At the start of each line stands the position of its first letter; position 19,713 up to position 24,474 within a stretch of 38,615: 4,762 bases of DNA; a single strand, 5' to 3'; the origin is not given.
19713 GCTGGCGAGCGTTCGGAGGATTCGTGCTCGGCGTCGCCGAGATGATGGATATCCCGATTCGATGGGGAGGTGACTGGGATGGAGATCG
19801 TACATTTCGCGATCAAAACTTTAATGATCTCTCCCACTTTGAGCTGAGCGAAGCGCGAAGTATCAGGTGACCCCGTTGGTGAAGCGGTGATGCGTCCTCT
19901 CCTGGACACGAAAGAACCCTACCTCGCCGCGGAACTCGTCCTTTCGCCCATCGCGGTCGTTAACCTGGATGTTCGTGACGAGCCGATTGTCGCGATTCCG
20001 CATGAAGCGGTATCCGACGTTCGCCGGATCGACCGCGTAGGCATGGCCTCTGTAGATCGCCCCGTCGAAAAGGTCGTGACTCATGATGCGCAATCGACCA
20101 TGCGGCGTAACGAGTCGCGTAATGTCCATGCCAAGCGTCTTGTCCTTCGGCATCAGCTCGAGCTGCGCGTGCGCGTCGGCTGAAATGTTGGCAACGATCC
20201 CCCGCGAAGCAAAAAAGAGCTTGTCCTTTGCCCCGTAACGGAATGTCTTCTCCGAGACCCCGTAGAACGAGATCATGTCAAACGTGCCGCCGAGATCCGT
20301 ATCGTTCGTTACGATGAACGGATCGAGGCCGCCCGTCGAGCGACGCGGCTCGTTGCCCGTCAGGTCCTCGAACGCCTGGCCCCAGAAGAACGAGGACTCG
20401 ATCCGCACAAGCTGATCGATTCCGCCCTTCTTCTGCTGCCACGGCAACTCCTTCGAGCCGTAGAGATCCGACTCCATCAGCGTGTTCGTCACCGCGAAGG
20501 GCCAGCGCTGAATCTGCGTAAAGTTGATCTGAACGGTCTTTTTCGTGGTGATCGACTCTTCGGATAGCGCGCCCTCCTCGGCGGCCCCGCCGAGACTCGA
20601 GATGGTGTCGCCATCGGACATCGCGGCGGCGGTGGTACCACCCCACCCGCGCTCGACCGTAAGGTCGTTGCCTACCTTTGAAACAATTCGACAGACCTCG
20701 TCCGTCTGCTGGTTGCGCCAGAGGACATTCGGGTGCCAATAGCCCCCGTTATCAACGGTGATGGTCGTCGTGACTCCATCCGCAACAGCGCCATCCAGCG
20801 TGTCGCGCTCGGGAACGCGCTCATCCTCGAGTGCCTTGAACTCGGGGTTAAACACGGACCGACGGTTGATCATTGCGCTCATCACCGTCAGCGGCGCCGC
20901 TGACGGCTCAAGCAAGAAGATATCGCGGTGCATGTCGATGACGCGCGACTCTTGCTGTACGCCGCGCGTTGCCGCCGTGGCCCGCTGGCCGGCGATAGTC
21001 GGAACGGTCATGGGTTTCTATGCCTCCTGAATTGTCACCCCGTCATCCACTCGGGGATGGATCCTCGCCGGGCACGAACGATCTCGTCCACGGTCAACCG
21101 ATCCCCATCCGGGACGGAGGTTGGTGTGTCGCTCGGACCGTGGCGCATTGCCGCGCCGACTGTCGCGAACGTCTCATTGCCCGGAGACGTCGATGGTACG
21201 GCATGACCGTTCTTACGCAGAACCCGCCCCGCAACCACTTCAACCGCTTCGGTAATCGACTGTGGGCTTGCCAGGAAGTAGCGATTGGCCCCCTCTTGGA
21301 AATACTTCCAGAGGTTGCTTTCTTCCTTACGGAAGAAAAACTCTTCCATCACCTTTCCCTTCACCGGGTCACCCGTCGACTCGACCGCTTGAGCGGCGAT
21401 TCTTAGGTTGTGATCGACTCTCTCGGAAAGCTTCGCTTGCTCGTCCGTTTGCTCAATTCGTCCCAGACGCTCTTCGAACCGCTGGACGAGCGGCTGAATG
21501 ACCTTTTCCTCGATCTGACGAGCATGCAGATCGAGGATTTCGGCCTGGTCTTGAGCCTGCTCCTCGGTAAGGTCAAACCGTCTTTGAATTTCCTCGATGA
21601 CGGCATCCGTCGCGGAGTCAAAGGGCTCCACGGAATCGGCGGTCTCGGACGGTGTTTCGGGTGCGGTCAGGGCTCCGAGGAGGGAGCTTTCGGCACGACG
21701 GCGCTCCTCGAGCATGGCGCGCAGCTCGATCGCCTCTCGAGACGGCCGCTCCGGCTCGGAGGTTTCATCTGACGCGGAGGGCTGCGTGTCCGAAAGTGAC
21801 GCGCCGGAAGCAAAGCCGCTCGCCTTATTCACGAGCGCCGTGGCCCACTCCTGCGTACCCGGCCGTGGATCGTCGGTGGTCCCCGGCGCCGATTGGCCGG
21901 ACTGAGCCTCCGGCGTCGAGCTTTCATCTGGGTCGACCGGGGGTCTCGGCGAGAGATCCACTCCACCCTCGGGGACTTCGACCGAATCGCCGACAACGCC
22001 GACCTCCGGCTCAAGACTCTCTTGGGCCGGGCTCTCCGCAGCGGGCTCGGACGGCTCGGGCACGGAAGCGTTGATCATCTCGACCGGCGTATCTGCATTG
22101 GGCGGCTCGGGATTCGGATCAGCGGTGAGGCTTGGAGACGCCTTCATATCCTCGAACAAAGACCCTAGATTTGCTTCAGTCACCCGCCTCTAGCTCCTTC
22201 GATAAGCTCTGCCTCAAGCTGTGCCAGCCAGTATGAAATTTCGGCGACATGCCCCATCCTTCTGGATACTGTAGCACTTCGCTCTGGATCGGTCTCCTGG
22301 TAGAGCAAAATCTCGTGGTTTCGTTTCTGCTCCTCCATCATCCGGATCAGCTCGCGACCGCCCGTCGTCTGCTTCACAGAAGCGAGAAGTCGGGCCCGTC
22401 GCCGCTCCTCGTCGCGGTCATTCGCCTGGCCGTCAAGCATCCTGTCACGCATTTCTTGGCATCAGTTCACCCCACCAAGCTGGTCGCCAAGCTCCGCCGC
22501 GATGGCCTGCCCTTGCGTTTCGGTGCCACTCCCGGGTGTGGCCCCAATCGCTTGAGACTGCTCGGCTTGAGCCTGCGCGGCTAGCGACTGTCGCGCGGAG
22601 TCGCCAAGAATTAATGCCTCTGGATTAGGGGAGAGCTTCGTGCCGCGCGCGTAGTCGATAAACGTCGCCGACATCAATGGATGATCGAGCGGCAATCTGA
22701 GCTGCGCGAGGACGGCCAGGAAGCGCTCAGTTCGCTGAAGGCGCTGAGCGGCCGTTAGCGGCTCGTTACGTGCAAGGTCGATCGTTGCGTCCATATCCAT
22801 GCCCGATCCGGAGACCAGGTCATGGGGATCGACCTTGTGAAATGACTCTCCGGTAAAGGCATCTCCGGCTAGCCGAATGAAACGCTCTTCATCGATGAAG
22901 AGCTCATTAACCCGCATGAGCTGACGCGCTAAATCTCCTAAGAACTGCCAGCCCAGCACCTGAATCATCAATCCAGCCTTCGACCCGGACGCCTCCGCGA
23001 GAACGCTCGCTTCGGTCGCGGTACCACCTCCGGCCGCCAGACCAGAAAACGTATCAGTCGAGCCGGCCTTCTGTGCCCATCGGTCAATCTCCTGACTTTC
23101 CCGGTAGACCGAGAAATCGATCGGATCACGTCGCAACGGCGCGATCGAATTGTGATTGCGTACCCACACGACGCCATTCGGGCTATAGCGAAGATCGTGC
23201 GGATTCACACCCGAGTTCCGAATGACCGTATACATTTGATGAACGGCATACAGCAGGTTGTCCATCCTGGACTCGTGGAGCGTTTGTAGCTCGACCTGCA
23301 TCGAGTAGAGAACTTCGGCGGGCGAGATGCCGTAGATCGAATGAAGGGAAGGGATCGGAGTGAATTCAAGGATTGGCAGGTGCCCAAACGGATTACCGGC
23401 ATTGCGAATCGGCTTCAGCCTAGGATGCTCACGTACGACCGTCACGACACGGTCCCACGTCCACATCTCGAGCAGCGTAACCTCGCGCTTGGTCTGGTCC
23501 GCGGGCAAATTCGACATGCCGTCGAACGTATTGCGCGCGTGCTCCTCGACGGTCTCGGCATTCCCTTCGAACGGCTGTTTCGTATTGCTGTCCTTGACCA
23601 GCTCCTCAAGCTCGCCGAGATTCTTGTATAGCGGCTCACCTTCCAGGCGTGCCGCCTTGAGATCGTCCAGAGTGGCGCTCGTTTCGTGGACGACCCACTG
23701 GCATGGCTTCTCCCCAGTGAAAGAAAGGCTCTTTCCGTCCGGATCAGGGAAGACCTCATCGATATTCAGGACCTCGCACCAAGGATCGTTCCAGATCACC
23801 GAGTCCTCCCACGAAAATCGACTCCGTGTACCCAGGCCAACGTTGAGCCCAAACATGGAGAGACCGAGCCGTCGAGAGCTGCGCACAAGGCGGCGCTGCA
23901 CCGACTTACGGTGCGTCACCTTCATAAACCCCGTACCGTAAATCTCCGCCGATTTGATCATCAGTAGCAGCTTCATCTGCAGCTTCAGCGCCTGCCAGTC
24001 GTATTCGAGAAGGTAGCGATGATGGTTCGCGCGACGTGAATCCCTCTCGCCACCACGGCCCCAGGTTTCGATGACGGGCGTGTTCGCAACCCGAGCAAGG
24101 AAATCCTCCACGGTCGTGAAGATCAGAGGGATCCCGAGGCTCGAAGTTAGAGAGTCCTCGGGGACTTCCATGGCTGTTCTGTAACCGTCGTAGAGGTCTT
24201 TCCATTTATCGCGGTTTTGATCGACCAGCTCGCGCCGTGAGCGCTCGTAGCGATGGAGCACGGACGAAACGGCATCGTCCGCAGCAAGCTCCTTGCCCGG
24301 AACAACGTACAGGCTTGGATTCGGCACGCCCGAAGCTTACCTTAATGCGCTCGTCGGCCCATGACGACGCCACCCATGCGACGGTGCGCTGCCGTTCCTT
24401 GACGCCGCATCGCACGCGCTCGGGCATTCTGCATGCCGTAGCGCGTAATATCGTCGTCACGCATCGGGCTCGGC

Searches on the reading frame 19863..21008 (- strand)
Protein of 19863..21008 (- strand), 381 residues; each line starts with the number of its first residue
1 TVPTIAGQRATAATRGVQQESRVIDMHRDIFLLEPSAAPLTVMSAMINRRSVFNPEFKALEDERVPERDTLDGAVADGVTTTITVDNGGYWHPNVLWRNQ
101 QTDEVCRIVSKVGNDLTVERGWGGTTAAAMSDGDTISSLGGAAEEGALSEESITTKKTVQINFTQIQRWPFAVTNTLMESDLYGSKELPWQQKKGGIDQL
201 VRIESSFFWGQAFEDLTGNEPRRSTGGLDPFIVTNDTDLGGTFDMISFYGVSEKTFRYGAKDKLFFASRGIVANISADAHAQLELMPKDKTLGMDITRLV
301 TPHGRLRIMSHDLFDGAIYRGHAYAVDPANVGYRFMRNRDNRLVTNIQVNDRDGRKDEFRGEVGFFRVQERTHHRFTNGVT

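Call 8: search_protein_families(library=phrogs, proteins=[window:19863-21008:-], max_evalue=0.001)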
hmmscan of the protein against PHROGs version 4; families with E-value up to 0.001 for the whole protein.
window:19863-21008:- (381 aa): 2 families
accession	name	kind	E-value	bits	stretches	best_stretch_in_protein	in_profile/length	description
phrog_1328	-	head and packaging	2.4e-16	61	1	140-339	66-270/583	major head protein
phrog_8469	-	tail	4.6e-06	27.2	1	75-158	26-111/303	tail fiber protein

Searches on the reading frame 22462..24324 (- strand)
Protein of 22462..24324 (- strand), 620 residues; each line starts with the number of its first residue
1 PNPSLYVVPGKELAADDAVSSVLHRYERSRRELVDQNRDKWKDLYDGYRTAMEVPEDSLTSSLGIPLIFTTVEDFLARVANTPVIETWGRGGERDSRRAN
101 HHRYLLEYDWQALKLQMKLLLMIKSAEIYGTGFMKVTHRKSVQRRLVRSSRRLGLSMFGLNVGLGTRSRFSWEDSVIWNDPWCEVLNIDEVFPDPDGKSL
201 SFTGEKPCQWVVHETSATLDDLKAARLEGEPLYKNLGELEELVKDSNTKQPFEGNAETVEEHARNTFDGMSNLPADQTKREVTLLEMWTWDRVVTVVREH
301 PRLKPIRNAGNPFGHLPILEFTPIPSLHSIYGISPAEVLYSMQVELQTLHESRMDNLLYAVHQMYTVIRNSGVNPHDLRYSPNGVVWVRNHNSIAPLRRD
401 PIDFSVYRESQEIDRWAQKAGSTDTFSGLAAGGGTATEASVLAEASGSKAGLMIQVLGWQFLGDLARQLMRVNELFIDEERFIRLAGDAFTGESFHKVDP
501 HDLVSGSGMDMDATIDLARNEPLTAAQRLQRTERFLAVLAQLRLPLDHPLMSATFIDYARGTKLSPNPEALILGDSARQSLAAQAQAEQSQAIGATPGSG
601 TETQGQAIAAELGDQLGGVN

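Call 8: search_protein_families(library=phrogs, proteins=[window:22462-24324:-], max_evalue=0.001)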
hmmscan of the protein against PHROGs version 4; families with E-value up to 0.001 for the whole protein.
window:22462-24324:- (620 aa): 2 families
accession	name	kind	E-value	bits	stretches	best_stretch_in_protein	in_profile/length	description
phrog_332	-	connector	1.2e-22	81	1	128-609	136-546/560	head-tail adaptor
phrog_1216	-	head and packaging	6e-17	62.4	1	175-531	206-559/714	portal protein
